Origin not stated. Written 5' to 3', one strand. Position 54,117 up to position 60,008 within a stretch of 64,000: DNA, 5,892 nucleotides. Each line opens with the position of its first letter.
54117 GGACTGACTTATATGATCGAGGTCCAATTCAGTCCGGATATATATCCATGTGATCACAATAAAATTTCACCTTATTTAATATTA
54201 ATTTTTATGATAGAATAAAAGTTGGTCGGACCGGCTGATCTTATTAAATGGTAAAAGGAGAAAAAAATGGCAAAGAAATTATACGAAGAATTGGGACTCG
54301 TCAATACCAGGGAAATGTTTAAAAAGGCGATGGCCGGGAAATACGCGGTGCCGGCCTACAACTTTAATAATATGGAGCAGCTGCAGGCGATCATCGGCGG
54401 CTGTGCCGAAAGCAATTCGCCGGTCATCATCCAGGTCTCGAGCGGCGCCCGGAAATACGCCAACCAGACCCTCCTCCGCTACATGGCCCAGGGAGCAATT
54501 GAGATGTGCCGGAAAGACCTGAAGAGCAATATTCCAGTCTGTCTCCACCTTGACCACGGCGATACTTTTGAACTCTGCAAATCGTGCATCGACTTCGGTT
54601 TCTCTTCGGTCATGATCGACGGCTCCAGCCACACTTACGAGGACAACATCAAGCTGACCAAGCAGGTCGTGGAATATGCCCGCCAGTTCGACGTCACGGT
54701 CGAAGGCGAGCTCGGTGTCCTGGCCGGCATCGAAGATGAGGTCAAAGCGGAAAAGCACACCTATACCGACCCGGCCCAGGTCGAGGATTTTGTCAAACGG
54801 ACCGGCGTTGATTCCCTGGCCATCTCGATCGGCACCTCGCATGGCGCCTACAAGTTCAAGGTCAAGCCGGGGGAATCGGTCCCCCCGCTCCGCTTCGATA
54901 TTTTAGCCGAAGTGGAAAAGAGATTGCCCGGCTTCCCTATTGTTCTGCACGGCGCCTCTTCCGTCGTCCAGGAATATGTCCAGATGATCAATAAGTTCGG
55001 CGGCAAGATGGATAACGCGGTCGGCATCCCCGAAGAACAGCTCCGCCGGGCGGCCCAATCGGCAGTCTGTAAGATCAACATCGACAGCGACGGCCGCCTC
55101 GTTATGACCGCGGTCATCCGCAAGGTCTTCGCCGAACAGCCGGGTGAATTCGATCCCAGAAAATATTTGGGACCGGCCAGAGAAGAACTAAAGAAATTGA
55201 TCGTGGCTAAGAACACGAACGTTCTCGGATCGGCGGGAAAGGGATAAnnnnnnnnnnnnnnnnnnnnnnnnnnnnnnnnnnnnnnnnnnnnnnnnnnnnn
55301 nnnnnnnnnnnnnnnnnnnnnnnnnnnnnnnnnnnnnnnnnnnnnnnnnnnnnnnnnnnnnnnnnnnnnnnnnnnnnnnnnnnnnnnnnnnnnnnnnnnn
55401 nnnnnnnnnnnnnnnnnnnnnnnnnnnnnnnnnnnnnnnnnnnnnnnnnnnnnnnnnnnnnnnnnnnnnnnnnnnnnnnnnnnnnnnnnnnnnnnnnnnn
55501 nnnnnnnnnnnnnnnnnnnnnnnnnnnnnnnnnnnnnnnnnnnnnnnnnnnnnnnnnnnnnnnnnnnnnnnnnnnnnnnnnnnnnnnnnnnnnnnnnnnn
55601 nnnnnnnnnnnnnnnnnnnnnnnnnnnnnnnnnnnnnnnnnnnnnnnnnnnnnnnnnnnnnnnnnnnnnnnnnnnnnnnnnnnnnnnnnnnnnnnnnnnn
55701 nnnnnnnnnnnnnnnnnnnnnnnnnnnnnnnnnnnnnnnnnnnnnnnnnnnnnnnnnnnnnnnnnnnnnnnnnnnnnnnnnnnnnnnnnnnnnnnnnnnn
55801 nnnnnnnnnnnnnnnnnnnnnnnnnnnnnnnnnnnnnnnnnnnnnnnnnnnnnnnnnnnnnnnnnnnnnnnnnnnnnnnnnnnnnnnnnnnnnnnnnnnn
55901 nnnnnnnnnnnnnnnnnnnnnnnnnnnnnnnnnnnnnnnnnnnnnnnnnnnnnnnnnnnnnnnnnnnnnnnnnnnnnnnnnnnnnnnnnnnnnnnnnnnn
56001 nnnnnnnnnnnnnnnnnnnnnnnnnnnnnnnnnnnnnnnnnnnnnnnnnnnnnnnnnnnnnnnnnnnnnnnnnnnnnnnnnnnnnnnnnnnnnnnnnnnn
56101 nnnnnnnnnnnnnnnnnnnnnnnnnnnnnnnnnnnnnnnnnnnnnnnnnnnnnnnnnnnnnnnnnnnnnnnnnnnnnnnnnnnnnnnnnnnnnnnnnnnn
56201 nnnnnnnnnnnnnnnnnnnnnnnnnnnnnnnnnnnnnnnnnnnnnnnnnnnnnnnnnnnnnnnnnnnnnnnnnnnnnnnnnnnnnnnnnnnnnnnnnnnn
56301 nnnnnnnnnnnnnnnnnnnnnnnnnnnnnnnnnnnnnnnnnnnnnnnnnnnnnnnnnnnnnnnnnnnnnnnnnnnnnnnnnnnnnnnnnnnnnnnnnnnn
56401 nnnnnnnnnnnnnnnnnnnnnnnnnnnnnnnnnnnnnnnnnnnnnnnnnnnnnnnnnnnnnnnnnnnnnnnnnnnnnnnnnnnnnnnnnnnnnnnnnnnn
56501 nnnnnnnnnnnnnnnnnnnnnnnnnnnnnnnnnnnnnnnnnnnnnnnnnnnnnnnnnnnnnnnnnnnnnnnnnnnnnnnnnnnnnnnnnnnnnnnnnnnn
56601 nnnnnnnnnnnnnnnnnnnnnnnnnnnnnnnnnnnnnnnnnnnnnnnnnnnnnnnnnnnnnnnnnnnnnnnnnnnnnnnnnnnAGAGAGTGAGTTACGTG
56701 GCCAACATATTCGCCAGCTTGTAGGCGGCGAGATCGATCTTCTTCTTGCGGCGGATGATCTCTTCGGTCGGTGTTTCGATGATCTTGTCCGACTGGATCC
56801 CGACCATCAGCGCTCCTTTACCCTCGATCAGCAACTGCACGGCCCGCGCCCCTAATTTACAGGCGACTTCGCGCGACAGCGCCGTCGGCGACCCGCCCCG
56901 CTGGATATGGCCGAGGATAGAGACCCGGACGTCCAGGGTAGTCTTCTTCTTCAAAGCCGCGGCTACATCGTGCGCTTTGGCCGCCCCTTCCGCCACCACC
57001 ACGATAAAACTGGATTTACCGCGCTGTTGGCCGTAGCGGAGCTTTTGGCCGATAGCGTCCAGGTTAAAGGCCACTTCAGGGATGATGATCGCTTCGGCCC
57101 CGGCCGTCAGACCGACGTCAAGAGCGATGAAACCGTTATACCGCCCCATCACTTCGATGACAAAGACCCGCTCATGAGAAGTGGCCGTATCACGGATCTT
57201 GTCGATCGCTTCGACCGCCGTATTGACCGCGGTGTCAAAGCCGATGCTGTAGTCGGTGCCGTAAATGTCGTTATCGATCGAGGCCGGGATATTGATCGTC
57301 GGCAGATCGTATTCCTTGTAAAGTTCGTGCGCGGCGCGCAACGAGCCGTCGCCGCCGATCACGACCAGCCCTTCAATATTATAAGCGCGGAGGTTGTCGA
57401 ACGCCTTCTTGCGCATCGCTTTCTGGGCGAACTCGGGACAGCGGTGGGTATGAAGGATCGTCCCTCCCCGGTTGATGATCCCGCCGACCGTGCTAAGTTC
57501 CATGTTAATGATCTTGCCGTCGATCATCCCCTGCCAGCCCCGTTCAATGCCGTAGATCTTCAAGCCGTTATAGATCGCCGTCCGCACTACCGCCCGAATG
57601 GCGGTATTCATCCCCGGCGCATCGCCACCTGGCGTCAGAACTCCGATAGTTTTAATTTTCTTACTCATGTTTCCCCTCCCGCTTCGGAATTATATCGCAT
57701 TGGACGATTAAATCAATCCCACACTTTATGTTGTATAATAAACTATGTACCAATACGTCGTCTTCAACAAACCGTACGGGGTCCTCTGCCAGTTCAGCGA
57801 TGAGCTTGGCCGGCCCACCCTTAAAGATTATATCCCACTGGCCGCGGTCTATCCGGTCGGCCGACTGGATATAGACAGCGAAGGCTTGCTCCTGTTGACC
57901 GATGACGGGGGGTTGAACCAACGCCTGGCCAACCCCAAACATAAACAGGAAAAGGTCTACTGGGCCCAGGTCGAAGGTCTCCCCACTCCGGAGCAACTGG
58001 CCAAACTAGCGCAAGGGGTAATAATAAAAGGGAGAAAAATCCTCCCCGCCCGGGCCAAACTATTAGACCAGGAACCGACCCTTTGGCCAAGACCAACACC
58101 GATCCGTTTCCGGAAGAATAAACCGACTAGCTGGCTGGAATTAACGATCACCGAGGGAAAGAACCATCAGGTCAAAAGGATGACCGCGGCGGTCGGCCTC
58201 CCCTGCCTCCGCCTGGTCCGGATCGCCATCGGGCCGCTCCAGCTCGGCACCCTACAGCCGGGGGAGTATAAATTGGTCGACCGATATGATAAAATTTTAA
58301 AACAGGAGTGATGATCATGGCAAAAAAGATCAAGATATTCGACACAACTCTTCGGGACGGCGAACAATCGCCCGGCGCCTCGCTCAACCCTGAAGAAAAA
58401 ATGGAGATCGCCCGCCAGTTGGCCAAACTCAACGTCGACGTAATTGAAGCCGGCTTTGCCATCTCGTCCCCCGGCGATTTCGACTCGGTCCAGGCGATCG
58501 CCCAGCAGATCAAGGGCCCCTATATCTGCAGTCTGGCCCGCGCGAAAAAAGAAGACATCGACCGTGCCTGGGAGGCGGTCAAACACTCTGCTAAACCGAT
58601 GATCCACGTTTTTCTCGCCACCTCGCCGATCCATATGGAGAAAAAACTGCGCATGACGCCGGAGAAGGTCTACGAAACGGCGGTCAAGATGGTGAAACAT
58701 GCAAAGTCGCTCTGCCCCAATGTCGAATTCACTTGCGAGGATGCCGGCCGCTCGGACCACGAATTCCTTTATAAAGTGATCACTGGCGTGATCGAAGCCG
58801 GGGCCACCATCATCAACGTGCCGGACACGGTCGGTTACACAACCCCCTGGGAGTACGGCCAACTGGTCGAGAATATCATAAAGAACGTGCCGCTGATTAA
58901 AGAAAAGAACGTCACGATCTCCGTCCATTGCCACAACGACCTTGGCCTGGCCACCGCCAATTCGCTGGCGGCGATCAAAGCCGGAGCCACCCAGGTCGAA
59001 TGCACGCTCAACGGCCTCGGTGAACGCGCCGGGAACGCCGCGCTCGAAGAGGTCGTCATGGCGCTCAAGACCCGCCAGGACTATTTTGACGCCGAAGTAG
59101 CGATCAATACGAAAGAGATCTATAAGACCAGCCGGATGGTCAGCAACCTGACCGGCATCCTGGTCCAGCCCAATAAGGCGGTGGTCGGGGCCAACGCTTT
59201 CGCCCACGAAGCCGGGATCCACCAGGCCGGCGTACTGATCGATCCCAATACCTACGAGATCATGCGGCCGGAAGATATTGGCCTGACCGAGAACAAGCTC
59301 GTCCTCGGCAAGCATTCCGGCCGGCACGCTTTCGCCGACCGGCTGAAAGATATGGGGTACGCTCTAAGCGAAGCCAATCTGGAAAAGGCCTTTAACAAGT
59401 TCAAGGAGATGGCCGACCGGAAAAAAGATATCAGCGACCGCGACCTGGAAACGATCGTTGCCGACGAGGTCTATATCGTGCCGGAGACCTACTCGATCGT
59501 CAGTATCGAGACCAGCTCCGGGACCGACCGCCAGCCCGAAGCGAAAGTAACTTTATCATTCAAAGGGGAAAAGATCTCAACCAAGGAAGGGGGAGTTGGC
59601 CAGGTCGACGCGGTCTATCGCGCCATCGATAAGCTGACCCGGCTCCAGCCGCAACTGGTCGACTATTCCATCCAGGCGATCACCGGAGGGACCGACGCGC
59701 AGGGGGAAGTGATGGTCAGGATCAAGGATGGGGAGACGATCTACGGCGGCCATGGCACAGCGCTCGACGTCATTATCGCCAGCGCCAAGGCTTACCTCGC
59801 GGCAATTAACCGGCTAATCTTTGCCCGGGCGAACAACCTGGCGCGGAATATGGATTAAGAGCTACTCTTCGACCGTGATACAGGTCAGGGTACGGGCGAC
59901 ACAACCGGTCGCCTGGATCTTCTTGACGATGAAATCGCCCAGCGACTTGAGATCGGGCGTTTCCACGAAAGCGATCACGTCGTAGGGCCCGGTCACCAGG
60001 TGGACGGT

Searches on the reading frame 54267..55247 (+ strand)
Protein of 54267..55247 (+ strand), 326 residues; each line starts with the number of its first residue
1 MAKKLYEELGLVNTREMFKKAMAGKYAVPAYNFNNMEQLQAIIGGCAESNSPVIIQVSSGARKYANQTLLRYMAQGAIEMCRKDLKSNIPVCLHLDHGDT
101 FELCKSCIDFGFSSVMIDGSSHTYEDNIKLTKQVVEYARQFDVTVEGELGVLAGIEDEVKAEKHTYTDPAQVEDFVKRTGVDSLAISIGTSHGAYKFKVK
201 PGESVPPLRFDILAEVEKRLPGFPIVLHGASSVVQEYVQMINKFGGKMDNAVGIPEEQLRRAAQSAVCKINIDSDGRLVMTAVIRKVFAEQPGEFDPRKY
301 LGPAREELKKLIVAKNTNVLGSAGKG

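Call 67: search_protein_families(library=pfam, max_evalue=0.0001, proteins=[window:54267-55247:+])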
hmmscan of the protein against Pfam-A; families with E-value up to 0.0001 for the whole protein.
window:54267-55247:+ (326 aa): 1 family
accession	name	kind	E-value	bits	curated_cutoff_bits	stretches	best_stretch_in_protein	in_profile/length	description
PF01116.26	F_bP_aldolase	-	1.3e-96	323.8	25.5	1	12-325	1-277/277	Fructose-bisphosphate aldolase class-II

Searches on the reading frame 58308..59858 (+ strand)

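Call 67: search_protein_families(library=pfam, max_evalue=0.0001, proteins=[window:58308-59858:+])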
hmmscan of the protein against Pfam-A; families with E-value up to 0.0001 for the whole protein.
window:58308-59858:+ (516 aa): 3 families
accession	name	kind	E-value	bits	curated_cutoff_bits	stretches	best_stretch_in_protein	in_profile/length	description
PF00682.25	HMGL-like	-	1.7e-95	319.8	29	1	7-278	1-260/260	HMGL-like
PF08502.15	LeuA_dimer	-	8.2e-34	116.8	24.9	1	375-503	2-130/131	LeuA allosteric (dimerisation) domain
PF22617.1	HCS_D2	-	4e-32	110.9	27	1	292-373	1-82/82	Homocitrate synthase post-HMGL domain-like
